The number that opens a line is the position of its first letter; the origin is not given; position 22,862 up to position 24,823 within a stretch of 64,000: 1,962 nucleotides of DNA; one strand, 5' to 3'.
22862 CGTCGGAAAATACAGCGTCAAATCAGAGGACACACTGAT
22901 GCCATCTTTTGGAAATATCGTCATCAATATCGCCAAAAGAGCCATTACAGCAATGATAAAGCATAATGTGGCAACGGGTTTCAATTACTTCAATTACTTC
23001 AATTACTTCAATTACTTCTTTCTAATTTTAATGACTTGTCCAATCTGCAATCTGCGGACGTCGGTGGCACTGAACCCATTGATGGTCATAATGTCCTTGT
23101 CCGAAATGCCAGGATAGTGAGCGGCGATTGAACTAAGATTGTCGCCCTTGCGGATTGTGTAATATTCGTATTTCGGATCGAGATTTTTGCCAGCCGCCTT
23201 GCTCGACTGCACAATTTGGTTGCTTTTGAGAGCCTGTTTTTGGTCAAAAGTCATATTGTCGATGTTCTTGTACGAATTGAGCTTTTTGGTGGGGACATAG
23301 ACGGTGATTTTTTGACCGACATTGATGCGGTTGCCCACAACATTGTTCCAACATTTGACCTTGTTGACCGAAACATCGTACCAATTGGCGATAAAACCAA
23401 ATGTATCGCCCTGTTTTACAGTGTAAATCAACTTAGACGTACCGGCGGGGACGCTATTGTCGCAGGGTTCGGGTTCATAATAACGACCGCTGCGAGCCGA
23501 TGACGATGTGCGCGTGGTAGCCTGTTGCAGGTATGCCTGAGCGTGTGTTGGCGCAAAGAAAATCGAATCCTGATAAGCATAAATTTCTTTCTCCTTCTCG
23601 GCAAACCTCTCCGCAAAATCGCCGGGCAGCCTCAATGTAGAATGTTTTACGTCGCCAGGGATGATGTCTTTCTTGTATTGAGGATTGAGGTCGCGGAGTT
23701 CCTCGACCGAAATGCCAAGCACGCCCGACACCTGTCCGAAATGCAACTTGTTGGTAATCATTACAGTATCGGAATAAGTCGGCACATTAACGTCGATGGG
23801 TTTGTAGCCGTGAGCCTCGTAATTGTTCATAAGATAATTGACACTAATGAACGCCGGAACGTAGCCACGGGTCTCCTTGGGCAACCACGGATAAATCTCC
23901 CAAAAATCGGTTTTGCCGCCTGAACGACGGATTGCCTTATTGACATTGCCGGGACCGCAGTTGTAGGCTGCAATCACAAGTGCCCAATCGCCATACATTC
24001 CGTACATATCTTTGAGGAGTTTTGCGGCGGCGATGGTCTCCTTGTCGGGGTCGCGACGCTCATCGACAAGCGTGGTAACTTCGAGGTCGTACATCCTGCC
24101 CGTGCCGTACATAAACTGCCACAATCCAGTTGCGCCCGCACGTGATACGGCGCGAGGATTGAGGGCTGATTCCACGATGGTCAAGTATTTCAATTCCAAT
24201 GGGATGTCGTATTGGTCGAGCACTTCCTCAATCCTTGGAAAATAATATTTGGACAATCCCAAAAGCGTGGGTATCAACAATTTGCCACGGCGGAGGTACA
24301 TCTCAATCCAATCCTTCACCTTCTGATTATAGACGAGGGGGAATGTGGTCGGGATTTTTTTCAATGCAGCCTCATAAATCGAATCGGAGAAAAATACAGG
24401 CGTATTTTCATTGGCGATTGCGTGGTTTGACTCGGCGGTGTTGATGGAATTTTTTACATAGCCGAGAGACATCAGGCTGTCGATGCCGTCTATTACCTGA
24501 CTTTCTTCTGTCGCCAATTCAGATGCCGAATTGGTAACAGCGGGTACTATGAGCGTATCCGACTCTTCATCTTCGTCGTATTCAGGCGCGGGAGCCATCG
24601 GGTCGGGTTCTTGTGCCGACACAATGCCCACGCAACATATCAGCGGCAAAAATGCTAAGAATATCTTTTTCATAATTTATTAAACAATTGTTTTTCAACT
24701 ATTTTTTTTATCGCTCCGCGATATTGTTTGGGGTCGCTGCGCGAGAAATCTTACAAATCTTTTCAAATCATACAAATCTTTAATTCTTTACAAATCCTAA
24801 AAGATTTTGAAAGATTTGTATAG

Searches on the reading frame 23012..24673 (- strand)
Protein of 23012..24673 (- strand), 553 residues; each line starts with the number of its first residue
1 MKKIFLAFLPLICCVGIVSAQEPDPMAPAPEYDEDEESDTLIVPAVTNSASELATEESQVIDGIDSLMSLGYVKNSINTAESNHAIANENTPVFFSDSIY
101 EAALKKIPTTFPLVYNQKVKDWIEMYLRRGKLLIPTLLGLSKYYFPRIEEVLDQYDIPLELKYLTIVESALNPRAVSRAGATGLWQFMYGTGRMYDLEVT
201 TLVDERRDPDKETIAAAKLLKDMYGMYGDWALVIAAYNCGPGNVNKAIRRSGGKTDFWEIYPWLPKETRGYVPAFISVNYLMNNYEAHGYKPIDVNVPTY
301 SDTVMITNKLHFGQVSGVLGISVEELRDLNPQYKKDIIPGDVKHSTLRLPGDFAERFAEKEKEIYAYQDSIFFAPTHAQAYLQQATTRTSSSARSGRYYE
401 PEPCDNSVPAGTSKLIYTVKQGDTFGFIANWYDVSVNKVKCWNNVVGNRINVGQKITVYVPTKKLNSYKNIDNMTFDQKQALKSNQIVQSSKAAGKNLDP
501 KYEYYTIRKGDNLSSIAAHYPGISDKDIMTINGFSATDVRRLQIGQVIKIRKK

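Call 4: search_protein_families(library=pfam, proteins=[window:23012-24673:-])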
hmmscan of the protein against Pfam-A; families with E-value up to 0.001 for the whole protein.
window:23012-24673:- (553 aa): 3 families
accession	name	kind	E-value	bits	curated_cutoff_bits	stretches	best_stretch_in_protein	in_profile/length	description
PF01464.25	SLT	-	4e-28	97.8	21.3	1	159-255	15-112/117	Transglycosylase SLT domain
PF01476.26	LysM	-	2.9e-24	85.2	20.9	2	417-458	1-42/43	LysM domain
PF23473.1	LysM3_LYK4_5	-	0.0006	20.3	29.3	0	415-446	3-34/48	LYK4/5 LysM3 domain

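Call 27: find_encoding_contigs(protein=window:23012-24673:-, flank=10000, max_places=10)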
Protein window:23012-24673:- (553 aa): 1 contig read that carries it; 1 place shown.
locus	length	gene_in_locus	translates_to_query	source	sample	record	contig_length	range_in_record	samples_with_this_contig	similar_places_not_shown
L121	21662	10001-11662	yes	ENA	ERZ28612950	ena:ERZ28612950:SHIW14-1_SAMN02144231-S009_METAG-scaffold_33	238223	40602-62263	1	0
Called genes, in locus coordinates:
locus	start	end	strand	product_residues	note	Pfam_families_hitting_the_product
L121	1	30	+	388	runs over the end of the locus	PF07228:SpoIIE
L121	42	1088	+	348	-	PF13568:OMP_b-brl_2 (faint)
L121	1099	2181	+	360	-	-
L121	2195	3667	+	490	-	-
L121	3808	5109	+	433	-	PF13173:AAA_14, PF13635:DUF4143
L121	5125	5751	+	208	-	-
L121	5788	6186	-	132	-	PF05168:HEPN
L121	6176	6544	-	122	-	PF01909:NTP_transf_2, PF18765:Polbeta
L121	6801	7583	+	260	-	PF00142:Fer4_NifH, PF01656:CbiA, PF02374:ArsA_ATPase (weak), PF06564:CBP_BcsQ, PF09140:MipZ (faint), PF10609:ParA (weak), PF13614:AAA_31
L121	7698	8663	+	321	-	PF02195:ParB_N, PF17762:HTH_ParB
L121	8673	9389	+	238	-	PF18935:DUF5683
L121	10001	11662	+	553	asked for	PF01464:SLT, PF01476:LysM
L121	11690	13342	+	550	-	PF13472:Lipase_GDSL_2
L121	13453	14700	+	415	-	PF00657:Lipase_GDSL, PF13472:Lipase_GDSL_2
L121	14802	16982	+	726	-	PF03062:MBOAT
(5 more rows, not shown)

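Call 62: find_homologous_proteins(query=window:23012-24673:-, max_evalue=1e-60)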
Query window:23012-24673:- (553 aa): 7996 proteins with E <= 1e-60 among 8000 candidates; the best 120 are listed.
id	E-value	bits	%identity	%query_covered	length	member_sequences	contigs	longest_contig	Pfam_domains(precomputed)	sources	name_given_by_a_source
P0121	0.0e+0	1187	93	100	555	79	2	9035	PF01476.27,PF01464.26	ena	-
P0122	0.0e+0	1100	86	100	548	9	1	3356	PF01476.27,PF01464.26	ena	-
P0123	0.0e+0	1056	82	100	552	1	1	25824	PF01476.27,PF01464.26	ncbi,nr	ncbi:MAG: LysM peptidoglycan-binding domain-containing protein [Bacteroidales bacterium]|nr:LysM pep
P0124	2.2e-274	929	75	98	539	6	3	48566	PF01476.27,PF01464.26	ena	-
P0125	3.0e-271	919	73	98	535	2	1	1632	PF01476.27,PF01464.26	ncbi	-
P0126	4.5e-266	902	72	100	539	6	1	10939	PF01476.27,PF01464.26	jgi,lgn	-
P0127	3.2e-264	896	71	100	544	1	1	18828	PF01476.27,PF01464.26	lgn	-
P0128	2.4e-262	890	70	100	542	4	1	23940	PF01476.27,PF01464.26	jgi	-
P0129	2.5e-260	883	70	100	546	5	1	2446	PF01476.27,PF01464.26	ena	-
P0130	3.7e-260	882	71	100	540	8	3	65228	PF01476.27,PF01464.26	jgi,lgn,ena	jgi:membrane-bound lytic murein transglycosylase D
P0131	1.0e-257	874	71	100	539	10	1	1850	PF01476.27,PF01464.26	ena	-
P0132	1.7e-257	874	70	100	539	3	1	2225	PF01476.27,PF01464.26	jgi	jgi:membrane-bound lytic murein transglycosylase D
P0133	6.0e-256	869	71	100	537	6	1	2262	PF01476.27,PF23473.2,PF01464.26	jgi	-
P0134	9.3e-248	842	82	79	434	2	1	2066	PF01476.27,PF01464.26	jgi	jgi:membrane-bound lytic murein transglycosylase D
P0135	3.3e-247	840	67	100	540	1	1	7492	PF01476.27,PF01464.26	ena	-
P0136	3.9e-247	839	67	100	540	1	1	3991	PF01476.27,PF01464.26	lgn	-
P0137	4.9e-246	836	71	92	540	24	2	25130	PF01476.27,PF01464.26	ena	-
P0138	7.8e-246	835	66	100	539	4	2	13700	PF01476.27,PF01464.26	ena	-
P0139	9.0e-246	835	67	100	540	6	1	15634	PF01476.27,PF01464.26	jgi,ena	-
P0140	1.6e-245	834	71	90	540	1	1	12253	PF01476.27,PF01464.26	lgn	-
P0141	2.9e-245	833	66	100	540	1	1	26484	PF01476.27,PF01464.26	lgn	-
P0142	4.3e-245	833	66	100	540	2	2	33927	PF01476.27,PF01464.26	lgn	-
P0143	6.5e-245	832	66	100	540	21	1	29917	PF01476.27,PF01464.26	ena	-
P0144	1.1e-244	831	71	90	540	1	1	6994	PF01476.27,PF01464.26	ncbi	-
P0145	4.9e-244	829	71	90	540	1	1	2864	PF01476.27,PF01464.26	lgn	-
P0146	5.9e-244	829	66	100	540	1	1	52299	PF01476.27,PF01464.26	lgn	-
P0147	9.7e-244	828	66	100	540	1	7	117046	PF01476.27,PF01464.26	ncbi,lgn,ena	-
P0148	8.4e-243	825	69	92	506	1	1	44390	PF01476.27,PF01464.26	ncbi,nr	ncbi:MAG: transglycosylase SLT domain-containing protein [Bacteroidales bacterium]|nr:transglycosyla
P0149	3.8e-241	820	65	100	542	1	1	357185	PF01476.27,PF01464.26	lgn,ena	-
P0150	8.2e-230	782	64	100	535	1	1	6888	PF01476.27,PF01464.26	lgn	-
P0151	1.6e-199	682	61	91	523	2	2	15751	PF01476.27,PF01464.26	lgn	-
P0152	9.7e-177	607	55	92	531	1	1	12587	PF01476.27,PF01464.26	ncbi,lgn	-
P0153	2.1e-176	606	55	90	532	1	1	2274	PF01476.27,PF23473.2,PF01464.26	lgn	-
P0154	6.8e-174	598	55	90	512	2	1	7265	PF01476.27,PF01464.26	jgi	jgi:membrane-bound lytic murein transglycosylase D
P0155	7.7e-173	594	54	92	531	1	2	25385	PF01476.27,PF01464.26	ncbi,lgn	-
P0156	1.2e-171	590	54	90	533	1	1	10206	PF01476.27,PF01464.26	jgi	-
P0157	1.3e-171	590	53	90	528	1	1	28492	PF01476.27,PF01464.26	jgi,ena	-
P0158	1.2e-170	587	54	90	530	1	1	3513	PF01476.27,PF01464.26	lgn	-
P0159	2.6e-170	586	54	90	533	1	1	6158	PF01476.27,PF01464.26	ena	-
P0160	8.0e-170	584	53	90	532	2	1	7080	PF01476.27,PF23473.2,PF01464.26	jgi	-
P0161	3.6e-169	582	55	90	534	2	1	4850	PF01476.27,PF01464.26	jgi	-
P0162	3.2e-167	576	53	90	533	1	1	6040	PF01476.27,PF01464.26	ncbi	-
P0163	7.4e-167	575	53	92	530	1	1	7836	PF01476.27,PF01464.26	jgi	-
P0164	1.1e-166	574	51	91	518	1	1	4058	PF01476.27,PF23473.2,PF01464.26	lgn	-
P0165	2.8e-166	573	53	90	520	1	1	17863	PF01476.27,PF23473.2,PF01464.26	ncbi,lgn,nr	ncbi:MAG: transglycosylase SLT domain-containing protein [Bacteroidales bacterium]|nr:transglycosyla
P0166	2.7e-165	569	53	90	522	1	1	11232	PF01476.27,PF01464.26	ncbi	-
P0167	3.2e-165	569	50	93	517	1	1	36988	PF01476.27,PF23473.2,PF01464.26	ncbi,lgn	-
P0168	5.9e-165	568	51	93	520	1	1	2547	PF01476.27,PF23473.2,PF01464.26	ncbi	-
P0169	1.7e-164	567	51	88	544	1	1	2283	PF01476.27,PF23473.2,PF01464.26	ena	-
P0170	3.4e-164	566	52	90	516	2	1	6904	PF01476.27,PF23473.2,PF01464.26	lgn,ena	-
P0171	8.1e-164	564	50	92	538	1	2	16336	PF01476.27,PF01464.26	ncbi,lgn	-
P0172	3.4e-163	562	54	89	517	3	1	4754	PF01476.27,PF01464.26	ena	-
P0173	3.9e-163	562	48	100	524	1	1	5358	PF01476.27,PF23473.2,PF01464.26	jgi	-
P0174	1.7e-162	560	50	93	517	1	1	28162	PF01476.27,PF23473.2,PF01464.26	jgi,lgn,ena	-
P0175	1.2e-161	557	50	93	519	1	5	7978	PF01476.27,PF23473.2,PF01464.26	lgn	-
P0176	1.6e-160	554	52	90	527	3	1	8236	PF01476.27,PF01464.26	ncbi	-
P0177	3.7e-159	549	49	93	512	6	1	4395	PF01476.27,PF23473.2,PF01464.26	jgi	jgi:membrane-bound lytic murein transglycosylase D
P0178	4.9e-159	549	48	100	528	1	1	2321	PF01476.27,PF01464.26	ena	-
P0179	7.1e-159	548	51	91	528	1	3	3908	PF01476.27,PF01464.26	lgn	-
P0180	7.7e-159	548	48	100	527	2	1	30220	PF01476.27,PF01464.26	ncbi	ncbi:MAG: transglycosylase SLT domain-containing protein [Bacteroidota bacterium]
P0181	1.0e-158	548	50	90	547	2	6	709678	PF01476.27,PF01464.26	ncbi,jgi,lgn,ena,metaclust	metaclust:\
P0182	1.5e-158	547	51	92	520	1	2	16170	PF01476.27,PF23473.2,PF01464.26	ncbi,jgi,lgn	-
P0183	3.4e-158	546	51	92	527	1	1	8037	PF01476.27,PF01464.26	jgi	-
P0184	9.1e-158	545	66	67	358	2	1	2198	PF01464.26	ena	-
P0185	1.1e-157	544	53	90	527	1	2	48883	PF01476.27,PF01464.26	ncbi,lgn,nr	ncbi:MAG: transglycosylase SLT domain-containing protein [Bacteroidales bacterium]|nr:transglycosyla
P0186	1.7e-157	544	52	92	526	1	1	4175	PF01476.27,PF01464.26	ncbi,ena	-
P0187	6.2e-157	542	50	90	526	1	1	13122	PF01476.27,PF23473.2,PF01464.26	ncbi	-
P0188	7.9e-157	541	50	92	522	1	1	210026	PF01476.27,PF23473.2,PF01464.26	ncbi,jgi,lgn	jgi:membrane-bound lytic murein transglycosylase D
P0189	1.8e-156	540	51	90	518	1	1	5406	PF01476.27,PF01464.26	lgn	-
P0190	2.3e-156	540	49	92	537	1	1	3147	PF01476.27,PF01464.26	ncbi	-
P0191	2.5e-156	540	51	90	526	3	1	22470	PF01476.27,PF01464.26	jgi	-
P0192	5.0e-156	539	51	92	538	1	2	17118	PF01476.27,PF01464.26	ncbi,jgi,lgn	-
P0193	5.6e-156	539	52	91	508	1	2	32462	PF01476.27,PF01464.26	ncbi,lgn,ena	-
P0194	5.7e-156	539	52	91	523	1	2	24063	PF01476.27,PF01464.26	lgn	-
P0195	5.9e-156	539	50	90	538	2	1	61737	PF01476.27,PF01464.26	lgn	-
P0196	6.3e-156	538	49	94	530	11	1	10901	PF01476.27,PF01464.26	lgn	-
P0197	1.7e-155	537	51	88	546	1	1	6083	PF01476.27,PF23473.2,PF01464.26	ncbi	-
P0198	2.5e-155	536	51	90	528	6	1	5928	PF01476.27,PF01464.26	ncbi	-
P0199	3.4e-155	536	52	90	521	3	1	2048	PF01476.27,PF23473.2,PF01464.26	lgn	-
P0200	3.5e-155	536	51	90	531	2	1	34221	PF01476.27,PF01464.26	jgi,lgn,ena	-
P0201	1.3e-154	534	48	90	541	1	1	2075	PF01476.27,PF23473.2,PF01464.26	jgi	jgi:membrane-bound lytic murein transglycosylase D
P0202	1.5e-154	534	51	91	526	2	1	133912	PF01476.27,PF01464.26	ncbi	-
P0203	1.5e-154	534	50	93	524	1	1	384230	PF01476.27,PF01464.26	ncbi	ncbi:MAG: transglycosylase SLT domain-containing protein [Bacteroidales bacterium]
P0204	1.8e-154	534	50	90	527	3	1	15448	PF01476.27,PF01464.26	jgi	-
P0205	4.4e-154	532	50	95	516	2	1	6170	PF01476.27,PF01464.26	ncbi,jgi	-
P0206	7.0e-154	532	50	90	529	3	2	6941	PF01476.27,PF01464.26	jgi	-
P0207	8.0e-154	531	50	91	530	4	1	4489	PF01476.27,PF01464.26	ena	-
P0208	8.8e-154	531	50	91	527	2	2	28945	PF01476.27,PF01464.26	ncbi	-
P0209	9.6e-154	531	49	94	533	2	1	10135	PF01476.27,PF01464.26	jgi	jgi:membrane-bound lytic murein transglycosylase D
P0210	1.1e-153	531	50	90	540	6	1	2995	PF01476.27,PF01464.26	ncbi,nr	ncbi:MAG: lytic transglycosylase [Bacteroidetes bacterium]|nr:MAG: lytic transglycosylase [Bacteroid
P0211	1.7e-153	530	49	91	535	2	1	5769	PF01476.27,PF23473.2,PF01464.26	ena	-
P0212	2.8e-153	530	50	92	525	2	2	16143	PF01476.27,PF01464.26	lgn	-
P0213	3.4e-153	529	52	82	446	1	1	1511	PF01476.27,PF01464.26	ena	-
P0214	1.7e-152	527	47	100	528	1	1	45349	PF01476.27,PF01464.26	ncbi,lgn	-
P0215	2.0e-152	527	49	90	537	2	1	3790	PF01476.27,PF01464.26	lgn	-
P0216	2.4e-152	527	49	93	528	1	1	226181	PF01476.27,PF01464.26,PF23577.2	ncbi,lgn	-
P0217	4.9e-152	526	48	90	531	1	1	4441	PF01476.27,PF01464.26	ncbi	-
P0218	5.3e-152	525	50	90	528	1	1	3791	PF01476.27,PF23473.2,PF01464.26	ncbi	-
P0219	5.6e-152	525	48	92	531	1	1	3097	PF01476.27,PF01464.26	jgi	jgi:membrane-bound lytic murein transglycosylase D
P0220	6.5e-152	525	50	89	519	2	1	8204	PF01476.27,PF01464.26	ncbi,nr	ncbi:MAG: transglycosylase SLT domain-containing protein, partial [Bacteroidales bacterium]|nr:trans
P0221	8.9e-152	525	50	90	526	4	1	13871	PF01476.27,PF01464.26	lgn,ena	-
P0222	2.3e-151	523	49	92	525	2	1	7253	PF01476.27,PF01464.26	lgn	-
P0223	2.4e-151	523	50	89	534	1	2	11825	PF01476.27,PF01464.26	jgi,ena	-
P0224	2.4e-151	523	49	90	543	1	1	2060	PF01476.27,PF23473.2,PF01464.26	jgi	jgi:membrane-bound lytic murein transglycosylase D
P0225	2.5e-151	523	50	90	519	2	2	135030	PF01476.27,PF01464.26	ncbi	-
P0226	7.8e-151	522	47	93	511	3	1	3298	PF01476.27,PF01464.26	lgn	-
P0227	8.2e-151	522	49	90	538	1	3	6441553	PF01476.27,PF01464.26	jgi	jgi:membrane-bound lytic murein transglycosylase D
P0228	1.2e-150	521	71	60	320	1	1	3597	PF01464.26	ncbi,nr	ncbi:MAG: lytic transglycosylase domain-containing protein, partial [Bacteroidales bacterium]|nr:lyt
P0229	2.3e-150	520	49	90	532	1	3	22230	PF01476.27,PF01464.26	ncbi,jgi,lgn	jgi:membrane-bound lytic murein transglycosylase D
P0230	2.6e-150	520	50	92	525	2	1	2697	PF01476.27,PF01464.26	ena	-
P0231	8.5e-150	518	50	90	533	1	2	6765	PF01476.27,PF01464.26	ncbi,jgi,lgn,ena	-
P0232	3.2e-149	516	47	93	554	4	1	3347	PF01476.27,PF01464.26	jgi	jgi:membrane-bound lytic murein transglycosylase D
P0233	9.1e-149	515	49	89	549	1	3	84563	PF01476.27,PF01464.26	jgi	-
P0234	1.6e-148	514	47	99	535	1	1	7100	PF01476.27,PF01464.26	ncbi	-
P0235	1.8e-148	514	49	89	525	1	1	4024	PF01476.27,PF23473.2,PF01464.26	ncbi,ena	-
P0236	2.3e-148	513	49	89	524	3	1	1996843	PF01476.27,PF01464.26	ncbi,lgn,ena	-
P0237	2.9e-148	513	47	91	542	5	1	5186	PF01476.27,PF01464.26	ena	-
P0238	3.1e-148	513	48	91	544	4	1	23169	PF01476.27,PF01464.26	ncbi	-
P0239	7.4e-148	512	49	90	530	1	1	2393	PF01476.27,PF01464.26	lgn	-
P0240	1.1e-147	511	50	92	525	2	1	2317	PF01476.27,PF01464.26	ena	-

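Call 63: find_encoding_contigs(protein=P0121, flank=4000, max_places=4)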
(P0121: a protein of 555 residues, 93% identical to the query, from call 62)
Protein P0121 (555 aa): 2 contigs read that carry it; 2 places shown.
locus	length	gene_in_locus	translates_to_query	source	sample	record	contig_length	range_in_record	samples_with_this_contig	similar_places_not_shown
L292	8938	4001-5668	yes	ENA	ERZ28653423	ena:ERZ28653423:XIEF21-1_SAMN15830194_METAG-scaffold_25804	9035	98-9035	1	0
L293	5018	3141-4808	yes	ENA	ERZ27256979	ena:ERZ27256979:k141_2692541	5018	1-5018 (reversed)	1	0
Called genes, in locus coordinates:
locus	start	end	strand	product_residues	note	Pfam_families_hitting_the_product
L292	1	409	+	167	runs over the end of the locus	?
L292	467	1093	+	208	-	-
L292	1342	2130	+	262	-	PF00142:Fer4_NifH, PF01656:CbiA, PF02374:ArsA_ATPase (weak), PF06564:CBP_BcsQ, PF09140:MipZ (faint), PF10609:ParA (weak), PF13614:AAA_31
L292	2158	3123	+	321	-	PF02195:ParB_N, PF17762:HTH_ParB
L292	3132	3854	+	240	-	-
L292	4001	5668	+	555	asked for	PF01464:SLT, PF01476:LysM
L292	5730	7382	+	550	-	PF13472:Lipase_GDSL_2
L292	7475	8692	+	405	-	PF00657:Lipase_GDSL, PF13472:Lipase_GDSL_2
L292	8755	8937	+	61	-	?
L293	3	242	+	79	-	?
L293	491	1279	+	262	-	PF00142:Fer4_NifH, PF01656:CbiA, PF02374:ArsA_ATPase (weak), PF06564:CBP_BcsQ, PF09140:MipZ (faint), PF10609:ParA (weak), PF13614:AAA_31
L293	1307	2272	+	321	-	PF02195:ParB_N, PF17762:HTH_ParB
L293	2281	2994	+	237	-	PF18935:DUF5683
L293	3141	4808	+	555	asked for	PF01464:SLT, PF01476:LysM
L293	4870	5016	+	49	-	?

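Call 64: find_encoding_contigs(protein=P0123, flank=4000, max_places=3)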
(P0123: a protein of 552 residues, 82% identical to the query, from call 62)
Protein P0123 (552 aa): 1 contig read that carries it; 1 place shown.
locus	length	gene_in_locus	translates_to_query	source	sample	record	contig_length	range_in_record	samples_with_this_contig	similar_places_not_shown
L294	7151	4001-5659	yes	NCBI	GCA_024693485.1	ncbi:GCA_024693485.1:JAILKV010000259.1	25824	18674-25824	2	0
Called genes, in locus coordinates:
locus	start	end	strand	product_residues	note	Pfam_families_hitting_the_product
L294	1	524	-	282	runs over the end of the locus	PF12541:DUF3737, PF13229:Beta_helix (faint)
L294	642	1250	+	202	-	-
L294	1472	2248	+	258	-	PF00142:Fer4_NifH, PF01656:CbiA, PF02374:ArsA_ATPase, PF06564:CBP_BcsQ, PF09140:MipZ, PF10609:ParA (weak), PF13614:AAA_31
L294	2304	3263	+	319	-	PF02195:ParB_N, PF17762:HTH_ParB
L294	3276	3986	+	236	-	PF18935:DUF5683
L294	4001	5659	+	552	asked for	PF01464:SLT, PF01476:LysM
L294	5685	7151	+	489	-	?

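Call 65: find_encoding_contigs(protein=P0124, flank=4000, max_places=3)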
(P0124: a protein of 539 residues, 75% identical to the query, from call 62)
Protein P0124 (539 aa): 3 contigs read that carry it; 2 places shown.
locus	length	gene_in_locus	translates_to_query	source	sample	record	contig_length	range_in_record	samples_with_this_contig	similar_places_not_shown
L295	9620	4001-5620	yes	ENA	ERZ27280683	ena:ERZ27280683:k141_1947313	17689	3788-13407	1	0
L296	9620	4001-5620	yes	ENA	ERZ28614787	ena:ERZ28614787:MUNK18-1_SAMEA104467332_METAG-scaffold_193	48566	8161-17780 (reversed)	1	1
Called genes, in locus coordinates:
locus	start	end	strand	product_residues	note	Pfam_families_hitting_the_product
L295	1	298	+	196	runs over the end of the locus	-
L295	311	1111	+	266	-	-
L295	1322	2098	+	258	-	PF00142:Fer4_NifH, PF01656:CbiA, PF02374:ArsA_ATPase, PF06564:CBP_BcsQ, PF09140:MipZ, PF10609:ParA, PF13614:AAA_31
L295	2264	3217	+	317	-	PF02195:ParB_N, PF17762:HTH_ParB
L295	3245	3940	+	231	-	PF18935:DUF5683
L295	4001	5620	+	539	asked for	PF01464:SLT, PF01476:LysM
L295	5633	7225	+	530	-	PF13472:Lipase_GDSL_2 (weak)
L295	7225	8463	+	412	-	PF13472:Lipase_GDSL_2, PF00657:Lipase_GDSL (weak)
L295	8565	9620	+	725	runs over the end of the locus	PF03062:MBOAT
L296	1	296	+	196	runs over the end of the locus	-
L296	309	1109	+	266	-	-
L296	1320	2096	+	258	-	PF00142:Fer4_NifH, PF01656:CbiA, PF02374:ArsA_ATPase, PF06564:CBP_BcsQ, PF09140:MipZ, PF10609:ParA, PF13614:AAA_31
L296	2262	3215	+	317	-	PF02195:ParB_N, PF17762:HTH_ParB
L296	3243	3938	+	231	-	PF18935:DUF5683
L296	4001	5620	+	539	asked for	PF01464:SLT, PF01476:LysM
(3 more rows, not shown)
